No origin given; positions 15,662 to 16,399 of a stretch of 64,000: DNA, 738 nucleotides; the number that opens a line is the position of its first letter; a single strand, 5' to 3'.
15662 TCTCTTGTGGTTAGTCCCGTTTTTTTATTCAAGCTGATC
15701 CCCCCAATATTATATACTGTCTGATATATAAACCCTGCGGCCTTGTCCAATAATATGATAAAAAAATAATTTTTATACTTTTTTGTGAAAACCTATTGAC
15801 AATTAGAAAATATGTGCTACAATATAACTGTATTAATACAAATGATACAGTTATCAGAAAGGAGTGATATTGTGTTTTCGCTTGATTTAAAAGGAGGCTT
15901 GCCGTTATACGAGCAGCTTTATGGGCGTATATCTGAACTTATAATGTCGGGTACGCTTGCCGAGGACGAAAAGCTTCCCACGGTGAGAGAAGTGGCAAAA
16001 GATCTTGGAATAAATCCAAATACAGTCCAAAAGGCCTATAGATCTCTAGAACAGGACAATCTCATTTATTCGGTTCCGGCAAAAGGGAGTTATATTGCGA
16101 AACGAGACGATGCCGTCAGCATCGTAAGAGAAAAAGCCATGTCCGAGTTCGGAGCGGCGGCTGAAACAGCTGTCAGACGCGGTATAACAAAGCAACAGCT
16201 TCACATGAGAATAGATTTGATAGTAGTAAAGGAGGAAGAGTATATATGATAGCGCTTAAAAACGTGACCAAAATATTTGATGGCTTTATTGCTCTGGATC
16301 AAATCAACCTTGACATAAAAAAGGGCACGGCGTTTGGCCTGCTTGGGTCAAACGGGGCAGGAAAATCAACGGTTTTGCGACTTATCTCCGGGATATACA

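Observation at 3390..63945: Mosaic network of TATA-bounded hairpin modules fills 22 of about 30 intergenic spacers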

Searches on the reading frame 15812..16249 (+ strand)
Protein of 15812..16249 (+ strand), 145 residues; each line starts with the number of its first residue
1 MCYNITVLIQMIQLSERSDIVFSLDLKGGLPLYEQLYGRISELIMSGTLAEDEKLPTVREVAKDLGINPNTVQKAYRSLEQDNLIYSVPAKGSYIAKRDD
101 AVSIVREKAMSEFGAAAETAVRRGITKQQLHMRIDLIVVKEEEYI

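Call 15: search_protein_families(library=pfam, proteins=[window:15812-16249:+])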
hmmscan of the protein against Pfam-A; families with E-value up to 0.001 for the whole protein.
window:15812-16249:+ (145 aa): 6 families
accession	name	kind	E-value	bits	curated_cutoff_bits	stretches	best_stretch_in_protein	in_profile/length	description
PF00392.27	GntR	-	5e-16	58.6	27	1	32-95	1-64/64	Bacterial regulatory proteins, gntR family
PF13730.12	HTH_36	-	0.00011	22.4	25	1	55-85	25-55/55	Helix-turn-helix domain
PF14502.12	HTH_41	-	0.00023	20.9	25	1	53-86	4-37/48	Helix-turn-helix domain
PF02082.26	Rrf2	-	0.00024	21.7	30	1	50-101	18-71/132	Iron-dependent Transcriptional regulator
PF13412.12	HTH_24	-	0.00031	20.7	21.9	0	57-85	19-47/48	Winged helix-turn-helix DNA-binding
PF01325.25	Fe_dep_repress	-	0.0008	20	26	0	48-92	15-59/60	Iron dependent repressor, N-terminal DNA binding domain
